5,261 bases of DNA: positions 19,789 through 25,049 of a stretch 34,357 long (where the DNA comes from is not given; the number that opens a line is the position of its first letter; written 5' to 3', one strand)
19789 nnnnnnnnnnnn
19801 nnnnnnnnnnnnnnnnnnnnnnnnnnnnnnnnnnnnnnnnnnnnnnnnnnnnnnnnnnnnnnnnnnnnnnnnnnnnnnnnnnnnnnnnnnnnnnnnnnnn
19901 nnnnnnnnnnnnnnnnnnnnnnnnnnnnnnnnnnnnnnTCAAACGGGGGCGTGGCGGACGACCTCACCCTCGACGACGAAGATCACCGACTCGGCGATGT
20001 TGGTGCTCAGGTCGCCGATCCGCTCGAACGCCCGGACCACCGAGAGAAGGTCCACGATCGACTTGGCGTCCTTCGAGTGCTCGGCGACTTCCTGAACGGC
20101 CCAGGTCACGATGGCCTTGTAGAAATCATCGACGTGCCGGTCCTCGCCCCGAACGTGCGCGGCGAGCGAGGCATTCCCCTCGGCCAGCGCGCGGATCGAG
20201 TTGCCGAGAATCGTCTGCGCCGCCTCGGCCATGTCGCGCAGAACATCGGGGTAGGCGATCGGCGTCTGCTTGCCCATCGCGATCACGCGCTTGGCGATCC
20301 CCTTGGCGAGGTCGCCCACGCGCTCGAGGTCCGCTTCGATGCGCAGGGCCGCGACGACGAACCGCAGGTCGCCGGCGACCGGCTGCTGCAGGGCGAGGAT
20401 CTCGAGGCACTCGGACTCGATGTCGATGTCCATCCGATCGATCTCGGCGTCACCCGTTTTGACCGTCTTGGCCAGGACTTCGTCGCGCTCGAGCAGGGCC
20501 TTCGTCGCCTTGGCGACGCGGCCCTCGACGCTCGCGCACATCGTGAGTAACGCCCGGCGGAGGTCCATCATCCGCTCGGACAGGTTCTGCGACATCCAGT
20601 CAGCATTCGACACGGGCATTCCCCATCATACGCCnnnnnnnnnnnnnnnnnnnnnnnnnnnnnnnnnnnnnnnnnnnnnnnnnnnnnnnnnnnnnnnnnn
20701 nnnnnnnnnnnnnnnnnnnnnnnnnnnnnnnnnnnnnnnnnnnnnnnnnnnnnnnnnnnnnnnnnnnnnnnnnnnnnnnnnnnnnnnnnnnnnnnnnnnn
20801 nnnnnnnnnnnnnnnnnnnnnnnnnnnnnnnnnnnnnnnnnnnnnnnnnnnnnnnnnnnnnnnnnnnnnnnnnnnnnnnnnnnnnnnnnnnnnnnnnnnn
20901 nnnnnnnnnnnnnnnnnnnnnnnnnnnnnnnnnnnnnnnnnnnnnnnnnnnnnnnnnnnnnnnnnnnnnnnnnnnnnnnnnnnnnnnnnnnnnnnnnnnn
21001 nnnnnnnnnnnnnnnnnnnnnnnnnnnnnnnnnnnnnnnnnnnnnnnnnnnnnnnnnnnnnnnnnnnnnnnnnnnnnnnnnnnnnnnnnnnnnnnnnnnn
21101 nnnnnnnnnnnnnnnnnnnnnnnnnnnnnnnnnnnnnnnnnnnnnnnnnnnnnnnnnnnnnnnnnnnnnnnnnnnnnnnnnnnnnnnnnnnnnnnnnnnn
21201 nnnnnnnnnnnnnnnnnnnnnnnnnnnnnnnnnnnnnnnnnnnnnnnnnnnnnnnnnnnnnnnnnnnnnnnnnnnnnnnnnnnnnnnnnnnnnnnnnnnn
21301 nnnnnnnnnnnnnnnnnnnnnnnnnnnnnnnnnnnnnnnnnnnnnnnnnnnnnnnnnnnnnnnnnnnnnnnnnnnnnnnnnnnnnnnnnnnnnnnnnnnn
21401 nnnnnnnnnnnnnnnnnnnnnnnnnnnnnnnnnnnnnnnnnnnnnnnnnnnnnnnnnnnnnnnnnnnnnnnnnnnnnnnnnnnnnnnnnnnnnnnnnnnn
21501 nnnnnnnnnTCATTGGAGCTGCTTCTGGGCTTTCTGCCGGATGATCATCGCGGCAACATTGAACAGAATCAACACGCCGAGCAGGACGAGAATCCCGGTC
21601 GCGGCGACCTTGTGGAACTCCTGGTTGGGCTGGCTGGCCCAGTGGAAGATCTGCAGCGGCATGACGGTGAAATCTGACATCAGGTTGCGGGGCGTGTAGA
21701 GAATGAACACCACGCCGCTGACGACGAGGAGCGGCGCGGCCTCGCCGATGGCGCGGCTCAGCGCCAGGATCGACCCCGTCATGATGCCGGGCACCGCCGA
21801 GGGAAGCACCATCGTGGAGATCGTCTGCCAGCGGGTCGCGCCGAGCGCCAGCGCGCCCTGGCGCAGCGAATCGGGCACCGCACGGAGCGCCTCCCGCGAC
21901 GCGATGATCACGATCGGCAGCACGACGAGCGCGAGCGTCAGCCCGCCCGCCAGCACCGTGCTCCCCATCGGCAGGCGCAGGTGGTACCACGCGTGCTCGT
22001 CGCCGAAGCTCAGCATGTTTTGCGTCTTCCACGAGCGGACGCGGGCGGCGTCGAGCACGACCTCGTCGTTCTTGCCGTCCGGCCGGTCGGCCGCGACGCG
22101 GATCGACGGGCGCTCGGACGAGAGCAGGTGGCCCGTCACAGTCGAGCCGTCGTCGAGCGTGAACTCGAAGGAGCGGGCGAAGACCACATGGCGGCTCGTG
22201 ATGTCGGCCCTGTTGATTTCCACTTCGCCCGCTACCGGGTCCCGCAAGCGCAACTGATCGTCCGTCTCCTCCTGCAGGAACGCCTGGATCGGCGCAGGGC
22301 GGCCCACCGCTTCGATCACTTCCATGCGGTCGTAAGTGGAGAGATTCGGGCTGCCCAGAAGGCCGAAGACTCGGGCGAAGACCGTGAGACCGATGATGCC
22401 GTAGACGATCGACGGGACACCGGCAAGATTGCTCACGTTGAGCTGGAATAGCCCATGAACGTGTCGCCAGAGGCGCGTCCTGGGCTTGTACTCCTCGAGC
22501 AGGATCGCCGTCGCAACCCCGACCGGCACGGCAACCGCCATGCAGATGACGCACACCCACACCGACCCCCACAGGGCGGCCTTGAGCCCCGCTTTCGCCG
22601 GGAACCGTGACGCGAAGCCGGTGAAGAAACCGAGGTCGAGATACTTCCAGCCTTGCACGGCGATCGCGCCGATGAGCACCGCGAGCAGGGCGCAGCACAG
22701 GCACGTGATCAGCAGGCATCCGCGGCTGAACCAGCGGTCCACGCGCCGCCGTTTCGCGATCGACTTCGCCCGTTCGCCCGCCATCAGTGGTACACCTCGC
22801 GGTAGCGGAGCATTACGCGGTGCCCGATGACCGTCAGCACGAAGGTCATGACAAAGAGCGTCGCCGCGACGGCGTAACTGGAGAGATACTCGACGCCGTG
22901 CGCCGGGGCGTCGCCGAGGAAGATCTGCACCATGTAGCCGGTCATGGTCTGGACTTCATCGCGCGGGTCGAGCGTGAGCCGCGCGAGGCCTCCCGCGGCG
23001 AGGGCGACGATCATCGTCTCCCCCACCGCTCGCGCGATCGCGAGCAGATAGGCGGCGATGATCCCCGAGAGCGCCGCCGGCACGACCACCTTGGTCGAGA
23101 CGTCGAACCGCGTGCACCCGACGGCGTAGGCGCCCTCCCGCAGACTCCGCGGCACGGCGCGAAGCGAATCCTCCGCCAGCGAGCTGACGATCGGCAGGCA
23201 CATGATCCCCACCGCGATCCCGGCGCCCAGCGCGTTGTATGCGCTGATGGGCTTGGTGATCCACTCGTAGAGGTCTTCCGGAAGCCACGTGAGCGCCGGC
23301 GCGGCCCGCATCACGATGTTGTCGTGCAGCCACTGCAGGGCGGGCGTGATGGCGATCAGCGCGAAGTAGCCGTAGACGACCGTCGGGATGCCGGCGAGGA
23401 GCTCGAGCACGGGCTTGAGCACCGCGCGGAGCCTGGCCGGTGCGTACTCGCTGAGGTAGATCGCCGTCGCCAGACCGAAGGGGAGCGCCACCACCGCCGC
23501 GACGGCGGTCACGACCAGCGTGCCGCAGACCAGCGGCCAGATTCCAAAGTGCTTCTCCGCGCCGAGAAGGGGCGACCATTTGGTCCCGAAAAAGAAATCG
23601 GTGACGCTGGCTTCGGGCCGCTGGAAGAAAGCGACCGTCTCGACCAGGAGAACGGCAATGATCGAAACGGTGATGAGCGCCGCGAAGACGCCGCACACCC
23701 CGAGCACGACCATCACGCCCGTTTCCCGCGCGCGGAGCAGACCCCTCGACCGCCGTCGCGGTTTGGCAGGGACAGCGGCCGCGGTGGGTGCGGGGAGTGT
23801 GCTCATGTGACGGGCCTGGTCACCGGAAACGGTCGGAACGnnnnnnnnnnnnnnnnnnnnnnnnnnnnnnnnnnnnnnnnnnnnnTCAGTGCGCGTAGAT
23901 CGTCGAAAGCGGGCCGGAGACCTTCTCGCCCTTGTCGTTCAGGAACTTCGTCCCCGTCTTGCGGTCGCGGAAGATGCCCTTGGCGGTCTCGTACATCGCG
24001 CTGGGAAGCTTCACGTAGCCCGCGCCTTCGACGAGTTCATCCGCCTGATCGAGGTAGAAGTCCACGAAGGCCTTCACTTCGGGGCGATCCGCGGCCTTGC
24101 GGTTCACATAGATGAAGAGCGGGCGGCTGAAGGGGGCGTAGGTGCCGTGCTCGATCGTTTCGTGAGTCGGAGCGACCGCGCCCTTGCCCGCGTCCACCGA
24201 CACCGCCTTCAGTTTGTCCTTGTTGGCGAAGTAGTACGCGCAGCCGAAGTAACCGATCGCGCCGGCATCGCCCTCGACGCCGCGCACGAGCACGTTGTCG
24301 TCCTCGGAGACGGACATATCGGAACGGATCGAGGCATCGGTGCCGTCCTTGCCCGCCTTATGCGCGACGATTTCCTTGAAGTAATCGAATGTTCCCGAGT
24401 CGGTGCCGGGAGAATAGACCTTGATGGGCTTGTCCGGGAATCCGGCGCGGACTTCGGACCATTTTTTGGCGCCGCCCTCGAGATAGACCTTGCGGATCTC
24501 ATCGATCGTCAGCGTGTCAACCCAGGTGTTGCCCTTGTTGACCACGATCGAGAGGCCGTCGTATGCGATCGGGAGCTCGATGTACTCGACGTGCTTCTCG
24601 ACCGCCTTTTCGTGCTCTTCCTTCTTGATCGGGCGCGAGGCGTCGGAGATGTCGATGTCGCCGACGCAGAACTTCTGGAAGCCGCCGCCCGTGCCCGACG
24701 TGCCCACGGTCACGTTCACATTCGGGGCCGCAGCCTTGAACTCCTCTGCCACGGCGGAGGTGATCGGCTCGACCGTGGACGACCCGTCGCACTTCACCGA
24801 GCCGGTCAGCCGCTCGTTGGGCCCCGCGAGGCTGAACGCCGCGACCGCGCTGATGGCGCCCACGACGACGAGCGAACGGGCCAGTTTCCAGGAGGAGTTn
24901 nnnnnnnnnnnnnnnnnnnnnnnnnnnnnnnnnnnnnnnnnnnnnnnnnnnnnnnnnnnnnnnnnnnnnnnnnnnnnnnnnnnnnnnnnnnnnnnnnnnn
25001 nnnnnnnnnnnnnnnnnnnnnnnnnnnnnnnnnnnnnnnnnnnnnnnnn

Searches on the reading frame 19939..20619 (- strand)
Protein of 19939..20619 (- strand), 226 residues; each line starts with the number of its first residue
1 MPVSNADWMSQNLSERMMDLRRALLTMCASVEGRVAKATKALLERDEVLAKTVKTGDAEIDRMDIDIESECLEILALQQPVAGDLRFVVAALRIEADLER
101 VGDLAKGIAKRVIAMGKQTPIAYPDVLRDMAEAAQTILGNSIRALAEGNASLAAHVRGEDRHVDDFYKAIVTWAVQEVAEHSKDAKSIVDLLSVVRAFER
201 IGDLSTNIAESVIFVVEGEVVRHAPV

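Call 47: search_protein_families(library=pfam, max_evalue=0.001, proteins=[window:19939-20616:-])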
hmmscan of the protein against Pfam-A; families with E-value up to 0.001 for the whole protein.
window:19939-20616:- (225 aa): 1 family
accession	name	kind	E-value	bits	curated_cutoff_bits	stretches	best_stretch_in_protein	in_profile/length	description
PF01895.24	PhoU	-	3.5e-39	133.5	23.5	2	24-111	2-89/89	PhoU domain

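Call 73: find_encoding_contigs(protein=window:19939-20619:-, flank=10000, max_places=10)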
Protein window:19939-20619:- (226 aa): no gene with exactly this product is on record in the collection.

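Call 74: list_cluster_members(proteins=[P0001, P0011, window:19939-20616:-, window:22784-23803:-, window:23886-24899:-, window:9892-10392:+, window:936-9917:+, window:28085-29104:+])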
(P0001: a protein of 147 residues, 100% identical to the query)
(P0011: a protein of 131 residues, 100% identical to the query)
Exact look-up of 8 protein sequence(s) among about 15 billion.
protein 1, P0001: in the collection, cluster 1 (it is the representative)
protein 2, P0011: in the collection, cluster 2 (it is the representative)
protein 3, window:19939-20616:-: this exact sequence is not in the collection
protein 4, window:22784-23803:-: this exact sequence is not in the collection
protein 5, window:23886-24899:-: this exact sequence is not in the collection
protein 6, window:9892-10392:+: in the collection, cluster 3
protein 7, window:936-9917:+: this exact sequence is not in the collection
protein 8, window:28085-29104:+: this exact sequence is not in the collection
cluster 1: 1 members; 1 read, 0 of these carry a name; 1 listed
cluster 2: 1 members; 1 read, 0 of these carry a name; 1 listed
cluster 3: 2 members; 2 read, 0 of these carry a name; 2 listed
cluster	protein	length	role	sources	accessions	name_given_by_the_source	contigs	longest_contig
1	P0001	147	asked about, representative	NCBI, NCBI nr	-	-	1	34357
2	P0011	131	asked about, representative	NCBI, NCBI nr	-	-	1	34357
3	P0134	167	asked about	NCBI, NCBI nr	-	-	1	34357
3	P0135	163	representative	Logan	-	-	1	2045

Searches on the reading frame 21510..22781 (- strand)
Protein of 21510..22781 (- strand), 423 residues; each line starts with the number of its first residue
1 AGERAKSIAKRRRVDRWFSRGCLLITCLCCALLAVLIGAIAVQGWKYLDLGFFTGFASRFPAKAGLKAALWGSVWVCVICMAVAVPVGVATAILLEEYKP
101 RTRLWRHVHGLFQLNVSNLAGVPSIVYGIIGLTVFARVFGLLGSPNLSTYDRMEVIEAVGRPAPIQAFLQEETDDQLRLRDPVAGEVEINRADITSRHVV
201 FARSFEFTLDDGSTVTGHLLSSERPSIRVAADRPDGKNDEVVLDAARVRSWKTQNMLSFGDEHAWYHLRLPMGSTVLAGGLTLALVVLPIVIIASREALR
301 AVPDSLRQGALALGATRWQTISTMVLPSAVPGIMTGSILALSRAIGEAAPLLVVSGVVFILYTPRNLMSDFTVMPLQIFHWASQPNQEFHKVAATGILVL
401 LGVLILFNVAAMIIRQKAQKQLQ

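Call 47: search_protein_families(library=pfam, max_evalue=0.001, proteins=[window:21510-22781:-])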
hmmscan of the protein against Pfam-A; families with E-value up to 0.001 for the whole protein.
window:21510-22781:- (423 aa): 1 family
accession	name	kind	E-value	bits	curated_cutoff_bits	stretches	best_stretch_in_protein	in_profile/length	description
PF00528.27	BPD_transp_1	-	1.5e-15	57.8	26.4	1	271-414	48-179/184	Binding-protein-dependent transport system inner membrane component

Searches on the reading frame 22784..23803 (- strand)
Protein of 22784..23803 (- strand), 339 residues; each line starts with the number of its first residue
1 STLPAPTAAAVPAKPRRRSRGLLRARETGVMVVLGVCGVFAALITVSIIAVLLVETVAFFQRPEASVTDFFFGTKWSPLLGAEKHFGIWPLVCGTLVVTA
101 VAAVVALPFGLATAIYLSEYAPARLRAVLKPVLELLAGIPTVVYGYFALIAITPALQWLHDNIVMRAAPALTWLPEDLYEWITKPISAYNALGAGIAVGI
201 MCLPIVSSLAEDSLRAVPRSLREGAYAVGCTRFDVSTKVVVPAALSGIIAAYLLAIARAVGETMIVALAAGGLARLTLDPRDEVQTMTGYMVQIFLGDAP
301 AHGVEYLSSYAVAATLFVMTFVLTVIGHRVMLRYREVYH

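Call 47: search_protein_families(library=pfam, max_evalue=0.001, proteins=[window:22784-23803:-])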
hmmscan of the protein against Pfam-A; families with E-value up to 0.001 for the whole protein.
window:22784-23803:- (339 aa): 1 family
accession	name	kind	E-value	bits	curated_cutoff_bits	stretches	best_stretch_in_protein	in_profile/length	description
PF00528.27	BPD_transp_1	-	4.9e-17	62.7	26.4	1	107-326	2-174/184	Binding-protein-dependent transport system inner membrane component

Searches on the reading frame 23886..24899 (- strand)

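Call 47: search_protein_families(library=pfam, max_evalue=0.001, proteins=[window:23886-24899:-])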
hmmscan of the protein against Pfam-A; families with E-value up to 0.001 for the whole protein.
window:23886-24899:- (337 aa): 3 families
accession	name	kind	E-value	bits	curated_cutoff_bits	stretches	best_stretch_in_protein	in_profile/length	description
PF12849.12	PBP_like_2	-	4e-43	148.6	27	1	32-284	9-265/267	PBP superfamily domain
PF12727.12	PBP_like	-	5.6e-14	52.2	27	1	51-282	1-192/193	PBP superfamily domain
PF01547.30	SBP_bac_1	-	3.3e-07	31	26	1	41-284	3-302/307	Bacterial extracellular solute-binding protein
